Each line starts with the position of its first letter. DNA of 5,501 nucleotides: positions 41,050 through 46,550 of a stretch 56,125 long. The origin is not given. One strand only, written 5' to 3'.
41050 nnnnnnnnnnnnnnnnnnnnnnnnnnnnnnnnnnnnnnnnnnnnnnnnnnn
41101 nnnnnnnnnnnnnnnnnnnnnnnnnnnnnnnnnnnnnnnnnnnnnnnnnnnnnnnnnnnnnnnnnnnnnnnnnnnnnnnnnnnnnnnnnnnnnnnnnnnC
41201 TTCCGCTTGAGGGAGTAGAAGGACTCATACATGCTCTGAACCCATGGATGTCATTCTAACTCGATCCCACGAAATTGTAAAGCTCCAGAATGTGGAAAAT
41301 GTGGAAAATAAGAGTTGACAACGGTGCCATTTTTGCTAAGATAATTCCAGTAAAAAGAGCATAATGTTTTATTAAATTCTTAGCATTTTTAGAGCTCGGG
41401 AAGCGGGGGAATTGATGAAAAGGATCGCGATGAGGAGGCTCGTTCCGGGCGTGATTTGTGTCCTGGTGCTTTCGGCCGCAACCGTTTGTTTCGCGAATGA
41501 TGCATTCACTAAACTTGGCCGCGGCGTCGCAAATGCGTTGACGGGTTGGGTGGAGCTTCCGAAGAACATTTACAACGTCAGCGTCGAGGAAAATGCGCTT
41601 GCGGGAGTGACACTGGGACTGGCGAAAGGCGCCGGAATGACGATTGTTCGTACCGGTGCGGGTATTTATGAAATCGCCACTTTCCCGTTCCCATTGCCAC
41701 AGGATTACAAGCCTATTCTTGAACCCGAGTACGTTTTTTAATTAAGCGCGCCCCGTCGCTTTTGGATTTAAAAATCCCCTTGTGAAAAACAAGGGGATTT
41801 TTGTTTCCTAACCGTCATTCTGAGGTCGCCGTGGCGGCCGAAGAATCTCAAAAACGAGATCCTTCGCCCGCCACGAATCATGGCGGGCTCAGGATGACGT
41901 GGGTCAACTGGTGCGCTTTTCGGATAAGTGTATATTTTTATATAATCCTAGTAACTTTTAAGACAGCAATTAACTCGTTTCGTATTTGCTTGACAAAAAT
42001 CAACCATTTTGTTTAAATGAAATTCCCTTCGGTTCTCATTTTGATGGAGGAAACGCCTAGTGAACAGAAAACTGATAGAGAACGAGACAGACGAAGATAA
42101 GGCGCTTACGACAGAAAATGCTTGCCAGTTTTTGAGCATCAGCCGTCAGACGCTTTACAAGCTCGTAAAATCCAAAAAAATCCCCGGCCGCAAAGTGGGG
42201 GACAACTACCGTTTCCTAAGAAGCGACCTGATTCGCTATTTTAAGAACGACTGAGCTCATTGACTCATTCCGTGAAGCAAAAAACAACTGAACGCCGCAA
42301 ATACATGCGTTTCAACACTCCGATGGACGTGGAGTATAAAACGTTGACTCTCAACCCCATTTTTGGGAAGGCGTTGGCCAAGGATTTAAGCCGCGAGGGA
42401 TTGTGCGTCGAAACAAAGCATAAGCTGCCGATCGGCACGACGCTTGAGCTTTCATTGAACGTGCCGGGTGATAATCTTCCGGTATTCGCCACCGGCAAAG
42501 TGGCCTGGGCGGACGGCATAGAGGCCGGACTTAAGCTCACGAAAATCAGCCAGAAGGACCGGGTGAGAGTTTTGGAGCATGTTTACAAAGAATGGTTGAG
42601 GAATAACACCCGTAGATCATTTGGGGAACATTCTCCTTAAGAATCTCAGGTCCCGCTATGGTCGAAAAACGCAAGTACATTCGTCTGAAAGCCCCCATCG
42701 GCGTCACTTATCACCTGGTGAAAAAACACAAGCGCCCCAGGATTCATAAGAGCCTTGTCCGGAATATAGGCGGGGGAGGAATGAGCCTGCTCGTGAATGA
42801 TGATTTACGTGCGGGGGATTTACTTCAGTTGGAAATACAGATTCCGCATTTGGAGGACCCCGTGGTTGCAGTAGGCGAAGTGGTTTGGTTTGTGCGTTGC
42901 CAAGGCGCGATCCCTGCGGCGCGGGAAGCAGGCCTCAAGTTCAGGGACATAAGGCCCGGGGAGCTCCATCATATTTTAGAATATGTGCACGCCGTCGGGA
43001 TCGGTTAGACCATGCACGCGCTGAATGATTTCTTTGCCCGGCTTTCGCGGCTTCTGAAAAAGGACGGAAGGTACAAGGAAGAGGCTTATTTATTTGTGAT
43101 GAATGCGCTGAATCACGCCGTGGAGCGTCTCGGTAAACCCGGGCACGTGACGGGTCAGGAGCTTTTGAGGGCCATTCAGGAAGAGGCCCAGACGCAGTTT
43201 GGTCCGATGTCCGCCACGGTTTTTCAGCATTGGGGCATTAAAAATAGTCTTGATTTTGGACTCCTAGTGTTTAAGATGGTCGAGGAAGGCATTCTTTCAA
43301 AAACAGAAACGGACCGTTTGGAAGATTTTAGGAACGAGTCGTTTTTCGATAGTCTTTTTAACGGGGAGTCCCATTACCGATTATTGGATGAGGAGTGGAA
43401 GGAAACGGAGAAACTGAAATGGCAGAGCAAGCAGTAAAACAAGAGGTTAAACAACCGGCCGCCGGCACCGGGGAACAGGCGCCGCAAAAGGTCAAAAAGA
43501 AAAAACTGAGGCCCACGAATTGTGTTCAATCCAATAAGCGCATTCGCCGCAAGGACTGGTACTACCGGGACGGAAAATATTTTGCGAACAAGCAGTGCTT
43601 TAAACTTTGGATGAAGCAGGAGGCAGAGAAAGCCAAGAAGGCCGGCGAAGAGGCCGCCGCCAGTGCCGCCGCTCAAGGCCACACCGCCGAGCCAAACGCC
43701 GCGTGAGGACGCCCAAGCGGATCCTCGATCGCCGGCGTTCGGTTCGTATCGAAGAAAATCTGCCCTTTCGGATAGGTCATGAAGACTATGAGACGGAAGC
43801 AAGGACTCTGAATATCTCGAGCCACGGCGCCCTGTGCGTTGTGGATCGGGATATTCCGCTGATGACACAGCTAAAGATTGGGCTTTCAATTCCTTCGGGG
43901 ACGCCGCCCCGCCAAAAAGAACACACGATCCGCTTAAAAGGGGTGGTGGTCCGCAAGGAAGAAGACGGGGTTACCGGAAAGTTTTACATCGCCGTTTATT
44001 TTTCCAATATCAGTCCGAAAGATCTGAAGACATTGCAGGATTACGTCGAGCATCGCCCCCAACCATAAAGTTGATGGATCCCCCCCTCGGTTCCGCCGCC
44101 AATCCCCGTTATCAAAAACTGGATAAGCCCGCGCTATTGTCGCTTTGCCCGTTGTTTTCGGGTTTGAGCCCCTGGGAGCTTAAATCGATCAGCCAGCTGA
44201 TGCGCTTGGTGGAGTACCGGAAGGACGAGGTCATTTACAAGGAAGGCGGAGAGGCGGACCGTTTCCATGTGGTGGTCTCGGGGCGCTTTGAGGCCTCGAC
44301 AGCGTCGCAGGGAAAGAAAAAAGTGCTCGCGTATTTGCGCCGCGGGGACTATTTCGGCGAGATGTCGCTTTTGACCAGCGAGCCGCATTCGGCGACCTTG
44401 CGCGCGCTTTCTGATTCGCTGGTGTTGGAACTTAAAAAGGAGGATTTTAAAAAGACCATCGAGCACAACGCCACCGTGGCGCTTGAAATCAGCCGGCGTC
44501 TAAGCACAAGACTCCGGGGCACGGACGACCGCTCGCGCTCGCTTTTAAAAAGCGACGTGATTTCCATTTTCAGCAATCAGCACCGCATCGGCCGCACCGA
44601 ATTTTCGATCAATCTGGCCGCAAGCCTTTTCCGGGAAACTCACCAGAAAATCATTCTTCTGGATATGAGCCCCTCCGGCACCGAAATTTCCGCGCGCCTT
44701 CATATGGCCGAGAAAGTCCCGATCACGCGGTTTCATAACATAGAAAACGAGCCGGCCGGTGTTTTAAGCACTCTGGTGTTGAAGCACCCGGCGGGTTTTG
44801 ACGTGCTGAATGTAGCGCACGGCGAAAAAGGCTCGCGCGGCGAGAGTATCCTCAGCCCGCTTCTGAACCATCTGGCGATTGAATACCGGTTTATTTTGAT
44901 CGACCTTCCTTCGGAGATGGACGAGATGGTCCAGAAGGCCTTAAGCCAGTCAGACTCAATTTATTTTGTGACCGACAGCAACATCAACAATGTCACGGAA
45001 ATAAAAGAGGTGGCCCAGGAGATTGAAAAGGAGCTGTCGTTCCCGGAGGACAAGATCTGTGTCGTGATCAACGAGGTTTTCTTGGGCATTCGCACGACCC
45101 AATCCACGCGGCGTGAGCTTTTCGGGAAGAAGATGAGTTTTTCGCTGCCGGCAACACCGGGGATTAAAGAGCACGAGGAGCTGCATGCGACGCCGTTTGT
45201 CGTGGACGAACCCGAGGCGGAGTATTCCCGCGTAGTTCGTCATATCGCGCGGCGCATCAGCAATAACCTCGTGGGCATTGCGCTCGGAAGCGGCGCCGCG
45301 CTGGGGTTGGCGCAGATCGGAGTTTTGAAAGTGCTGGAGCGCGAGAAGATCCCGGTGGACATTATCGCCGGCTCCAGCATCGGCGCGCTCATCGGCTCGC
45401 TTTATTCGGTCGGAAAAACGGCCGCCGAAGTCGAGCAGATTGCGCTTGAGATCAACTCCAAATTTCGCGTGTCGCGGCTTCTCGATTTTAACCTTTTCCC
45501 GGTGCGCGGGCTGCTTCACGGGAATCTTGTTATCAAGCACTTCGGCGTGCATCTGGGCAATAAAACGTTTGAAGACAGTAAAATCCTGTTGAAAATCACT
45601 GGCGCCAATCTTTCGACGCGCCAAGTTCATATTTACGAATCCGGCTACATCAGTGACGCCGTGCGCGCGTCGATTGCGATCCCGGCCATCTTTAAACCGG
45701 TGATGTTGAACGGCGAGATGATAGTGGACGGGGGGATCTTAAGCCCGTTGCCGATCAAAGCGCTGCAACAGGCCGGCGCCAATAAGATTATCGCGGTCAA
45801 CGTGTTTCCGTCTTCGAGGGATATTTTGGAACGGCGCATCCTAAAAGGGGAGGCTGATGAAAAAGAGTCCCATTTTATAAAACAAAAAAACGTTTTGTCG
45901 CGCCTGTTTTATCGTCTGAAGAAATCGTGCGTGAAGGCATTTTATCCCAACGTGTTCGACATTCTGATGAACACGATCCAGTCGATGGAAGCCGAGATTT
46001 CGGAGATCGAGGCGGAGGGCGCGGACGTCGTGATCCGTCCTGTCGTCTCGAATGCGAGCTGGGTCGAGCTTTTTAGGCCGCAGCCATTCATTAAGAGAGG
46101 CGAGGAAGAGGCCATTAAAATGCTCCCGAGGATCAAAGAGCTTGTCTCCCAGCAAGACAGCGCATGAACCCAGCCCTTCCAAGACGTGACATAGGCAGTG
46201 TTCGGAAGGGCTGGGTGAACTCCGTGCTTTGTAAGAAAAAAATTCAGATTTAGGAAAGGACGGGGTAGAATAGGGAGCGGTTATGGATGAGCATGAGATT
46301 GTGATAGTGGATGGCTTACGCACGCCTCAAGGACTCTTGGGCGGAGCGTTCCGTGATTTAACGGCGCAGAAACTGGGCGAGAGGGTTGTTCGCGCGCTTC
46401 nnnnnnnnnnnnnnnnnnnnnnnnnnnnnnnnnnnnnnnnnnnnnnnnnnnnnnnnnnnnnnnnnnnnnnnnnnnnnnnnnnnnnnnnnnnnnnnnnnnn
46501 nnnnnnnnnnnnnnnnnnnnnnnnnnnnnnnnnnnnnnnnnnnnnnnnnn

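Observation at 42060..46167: Seven-gene operon joining three stand-alone PilZ receptors to a cNMP-domain/ParA-like/patatin phospholipase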

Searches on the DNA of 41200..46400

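Call 67: search_rna_families(source=window, start=41200, end=46400, threshold=evalue, max_evalue=1)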
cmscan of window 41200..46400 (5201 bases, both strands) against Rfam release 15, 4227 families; matches with E-value up to 1: 2.
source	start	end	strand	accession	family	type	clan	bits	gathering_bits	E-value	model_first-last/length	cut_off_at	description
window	44859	44938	-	RF04204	mir-3473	Gene; miRNA;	-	22.7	71.8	0.28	1-78/78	no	mir-3473 microRNA precursor family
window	46193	46296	-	RF01876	MIAT_exon5_2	Gene; lncRNA;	-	20.2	75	0.29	1-83/83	no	Myocardial infarction associated transcript exon 5 conserved region 2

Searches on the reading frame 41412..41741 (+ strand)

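Call 8: search_protein_families(library=ncbifam, proteins=[window:41412-41741:+], max_evalue=0.00001)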
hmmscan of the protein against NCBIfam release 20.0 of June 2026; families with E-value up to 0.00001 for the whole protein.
window:41412-41741:+ (109 aa): 1 family
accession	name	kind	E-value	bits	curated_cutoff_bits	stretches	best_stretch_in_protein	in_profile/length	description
TIGR04073.1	exo_TIGR04073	subfamily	8.8e-31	105.8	50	1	33-107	4-75/75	exosortase system-associated protein, TIGR04073 family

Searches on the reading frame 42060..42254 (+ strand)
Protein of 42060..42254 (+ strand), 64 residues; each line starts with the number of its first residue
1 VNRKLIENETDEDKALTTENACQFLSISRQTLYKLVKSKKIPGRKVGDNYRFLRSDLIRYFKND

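Call 3: search_protein_families(library=pfam, proteins=[window:42060-42254:+], max_evalue=0.1)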
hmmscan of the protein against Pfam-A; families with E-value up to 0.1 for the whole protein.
window:42060-42254:+ (64 aa): 3 families
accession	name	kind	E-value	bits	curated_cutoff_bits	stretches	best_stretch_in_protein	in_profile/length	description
PF12728.13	HTH_17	-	3.6e-15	56.4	27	1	16-62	2-48/51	Helix-turn-helix domain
PF13551.12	HTH_29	-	0.027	15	28.1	1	16-37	12-34/64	Winged helix-turn helix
PF13591.12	MerR_2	-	0.092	13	29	0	16-60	1-45/84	MerR HTH family regulatory protein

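Call 4: search_protein_families(library=ncbifam, proteins=[window:42060-42254:+], max_evalue=0.1)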
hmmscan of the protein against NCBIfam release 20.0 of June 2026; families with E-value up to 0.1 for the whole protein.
window:42060-42254:+ (64 aa): 4 families
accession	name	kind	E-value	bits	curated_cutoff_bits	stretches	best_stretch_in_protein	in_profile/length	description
TIGR01764.1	excise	domain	1.5e-12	47.6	28.8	1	16-62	2-48/49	excisionase family DNA-binding protein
NF047737.1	antiphage_MADS1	equivalog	4.6e-12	46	80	1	13-57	1-45/49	methylation-associated defense system helix-turn-helix domain-containing protein MAD1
NF040990.2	MamR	equivalog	2.5e-11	43.7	100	1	5-62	33-90/91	magnetosome protein MamR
NF038291.1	rep_pAB02_ORF2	subfamily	0.078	13.3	85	1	16-62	3-46/172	plasmid replication DNA-binding protein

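Call 15: search_protein_families(library=padloc, proteins=[window:42060-42254:+], max_evalue=0.01)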
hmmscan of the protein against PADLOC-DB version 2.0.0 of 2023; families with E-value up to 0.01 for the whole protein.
window:42060-42254:+ (64 aa): 1 family
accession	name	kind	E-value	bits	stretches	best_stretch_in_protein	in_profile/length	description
PDLC04133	mad1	-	1.9e-06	26.1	1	13-59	3-49/60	mads_1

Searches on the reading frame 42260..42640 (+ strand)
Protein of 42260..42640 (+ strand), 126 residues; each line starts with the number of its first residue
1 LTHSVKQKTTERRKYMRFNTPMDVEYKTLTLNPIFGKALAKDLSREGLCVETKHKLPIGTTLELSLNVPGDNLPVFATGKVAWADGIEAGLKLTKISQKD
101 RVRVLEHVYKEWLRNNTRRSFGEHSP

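Call 3: search_protein_families(library=pfam, proteins=[window:42260-42640:+], max_evalue=0.1)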
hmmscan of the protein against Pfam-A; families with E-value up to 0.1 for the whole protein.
window:42260-42640:+ (126 aa): 1 family
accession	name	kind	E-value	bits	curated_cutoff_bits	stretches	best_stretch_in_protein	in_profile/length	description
PF07238.19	PilZ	-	5.6e-12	46.3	22.5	1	11-109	1-101/102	PilZ domain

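Call 4: search_protein_families(library=ncbifam, proteins=[window:42260-42640:+], max_evalue=0.1)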
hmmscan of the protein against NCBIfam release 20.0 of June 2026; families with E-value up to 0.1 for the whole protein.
window:42260-42640:+ (126 aa): 1 family
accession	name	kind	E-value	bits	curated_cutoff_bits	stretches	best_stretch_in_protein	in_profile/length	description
TIGR02266.1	gmx_TIGR02266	paralog_domain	2.2e-12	47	68.7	1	31-108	13-95/96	TIGR02266 family protein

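Call 15: search_protein_families(library=padloc, proteins=[window:42260-42640:+], max_evalue=0.01)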
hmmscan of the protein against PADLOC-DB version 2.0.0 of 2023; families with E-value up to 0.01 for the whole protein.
window:42260-42640:+ (126 aa): 0 families

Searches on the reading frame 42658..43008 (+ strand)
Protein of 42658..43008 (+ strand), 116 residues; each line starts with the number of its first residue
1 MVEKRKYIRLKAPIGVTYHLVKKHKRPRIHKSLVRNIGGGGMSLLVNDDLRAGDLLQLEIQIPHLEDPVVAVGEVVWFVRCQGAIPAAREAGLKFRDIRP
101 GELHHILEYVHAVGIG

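Call 3: search_protein_families(library=pfam, proteins=[window:42658-43008:+], max_evalue=0.1)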
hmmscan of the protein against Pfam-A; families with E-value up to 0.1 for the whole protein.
window:42658-43008:+ (116 aa): 1 family
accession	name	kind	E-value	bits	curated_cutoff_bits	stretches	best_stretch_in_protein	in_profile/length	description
PF07238.19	PilZ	-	3.9e-11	43.6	22.5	1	3-110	1-100/102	PilZ domain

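Call 4: search_protein_families(library=ncbifam, proteins=[window:42658-43008:+], max_evalue=0.1)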
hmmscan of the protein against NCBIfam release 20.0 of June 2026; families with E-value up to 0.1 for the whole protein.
window:42658-43008:+ (116 aa): 2 families
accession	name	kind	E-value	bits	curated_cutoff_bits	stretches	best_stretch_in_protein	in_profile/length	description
TIGR02266.1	gmx_TIGR02266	paralog_domain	3.3e-06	27.2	68.7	1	33-109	20-94/96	TIGR02266 family protein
NF047947.1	FlgBrkeYgcR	equivalog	0.011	15.2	400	1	2-63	111-170/243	flagellar brake protein YcgR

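Call 15: search_protein_families(library=padloc, proteins=[window:42658-43008:+], max_evalue=0.01)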
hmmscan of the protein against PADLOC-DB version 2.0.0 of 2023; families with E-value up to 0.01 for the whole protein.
window:42658-43008:+ (116 aa): 0 families

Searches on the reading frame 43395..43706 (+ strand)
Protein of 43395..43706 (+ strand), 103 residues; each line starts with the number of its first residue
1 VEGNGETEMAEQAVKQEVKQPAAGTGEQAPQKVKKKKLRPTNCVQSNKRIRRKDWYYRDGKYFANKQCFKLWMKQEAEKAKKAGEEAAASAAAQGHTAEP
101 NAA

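Call 3: search_protein_families(library=pfam, proteins=[window:43395-43706:+], max_evalue=0.1)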
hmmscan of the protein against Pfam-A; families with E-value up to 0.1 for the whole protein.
window:43395-43706:+ (103 aa): 0 families

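Call 4: search_protein_families(library=ncbifam, proteins=[window:43395-43706:+], max_evalue=0.1)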
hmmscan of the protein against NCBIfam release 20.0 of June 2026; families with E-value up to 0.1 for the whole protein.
window:43395-43706:+ (103 aa): 0 families

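Call 15: search_protein_families(library=padloc, proteins=[window:43419-43706:+], max_evalue=0.01)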
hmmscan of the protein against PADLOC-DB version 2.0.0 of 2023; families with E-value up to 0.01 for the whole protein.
window:43419-43706:+ (95 aa): 0 families

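Call 32: search_protein_families(library=pfam, proteins=[window:43419-43706:+], max_evalue=10)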
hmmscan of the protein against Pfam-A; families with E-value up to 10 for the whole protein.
window:43419-43706:+ (95 aa): 0 families

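Call 54: find_homologous_proteins(query=window:43419-43706:+, max_evalue=0.001)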
Query window:43419-43706:+ (95 aa): 359 proteins with E <= 0.001 among 373 candidates; the best 120 are listed.
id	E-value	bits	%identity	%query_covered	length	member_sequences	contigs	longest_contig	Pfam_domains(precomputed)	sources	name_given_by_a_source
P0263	6.1e-54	198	100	100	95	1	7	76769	-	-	-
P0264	1.8e-39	151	86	68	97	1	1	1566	-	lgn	-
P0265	3.0e-35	138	75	73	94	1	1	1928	-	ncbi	-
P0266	6.1e-34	134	79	71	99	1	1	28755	-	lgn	-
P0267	7.7e-32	127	76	71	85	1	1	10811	-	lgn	-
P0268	6.7e-31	124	75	78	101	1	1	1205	-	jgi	jgi:hypothetical protein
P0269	1.0e-28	117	72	68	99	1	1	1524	-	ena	-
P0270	3.2e-28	115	85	51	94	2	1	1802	-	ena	-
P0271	7.3e-28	114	69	71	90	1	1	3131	-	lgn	-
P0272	8.3e-28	114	71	68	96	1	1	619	-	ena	-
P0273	8.5e-28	114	90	44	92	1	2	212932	-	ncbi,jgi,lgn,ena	-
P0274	1.2e-27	114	71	74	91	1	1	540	-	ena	-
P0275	2.7e-27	113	86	46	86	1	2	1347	-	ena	-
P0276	2.8e-27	112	86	37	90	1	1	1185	-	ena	-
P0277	3.1e-27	112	73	79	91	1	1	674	-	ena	-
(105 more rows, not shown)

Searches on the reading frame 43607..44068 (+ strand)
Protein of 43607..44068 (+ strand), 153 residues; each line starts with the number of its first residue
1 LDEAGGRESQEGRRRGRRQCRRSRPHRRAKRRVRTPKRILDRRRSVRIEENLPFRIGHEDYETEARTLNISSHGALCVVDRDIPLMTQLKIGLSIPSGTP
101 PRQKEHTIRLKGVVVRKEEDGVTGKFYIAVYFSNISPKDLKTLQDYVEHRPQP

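Call 3: search_protein_families(library=pfam, proteins=[window:43607-44068:+], max_evalue=0.1)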
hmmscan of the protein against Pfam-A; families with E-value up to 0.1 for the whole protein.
window:43607-44068:+ (153 aa): 1 family
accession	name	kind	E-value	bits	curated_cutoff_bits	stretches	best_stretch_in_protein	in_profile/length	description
PF07238.19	PilZ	-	4e-14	53.2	22.5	1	41-148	1-101/102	PilZ domain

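Call 4: search_protein_families(library=ncbifam, proteins=[window:43607-44068:+], max_evalue=0.1)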
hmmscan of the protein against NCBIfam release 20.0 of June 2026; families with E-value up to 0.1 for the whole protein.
window:43607-44068:+ (153 aa): 1 family
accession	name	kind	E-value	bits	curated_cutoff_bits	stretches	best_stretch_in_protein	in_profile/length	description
TIGR02266.1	gmx_TIGR02266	paralog_domain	9.8e-05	22.5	68.7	1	54-148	8-96/96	TIGR02266 family protein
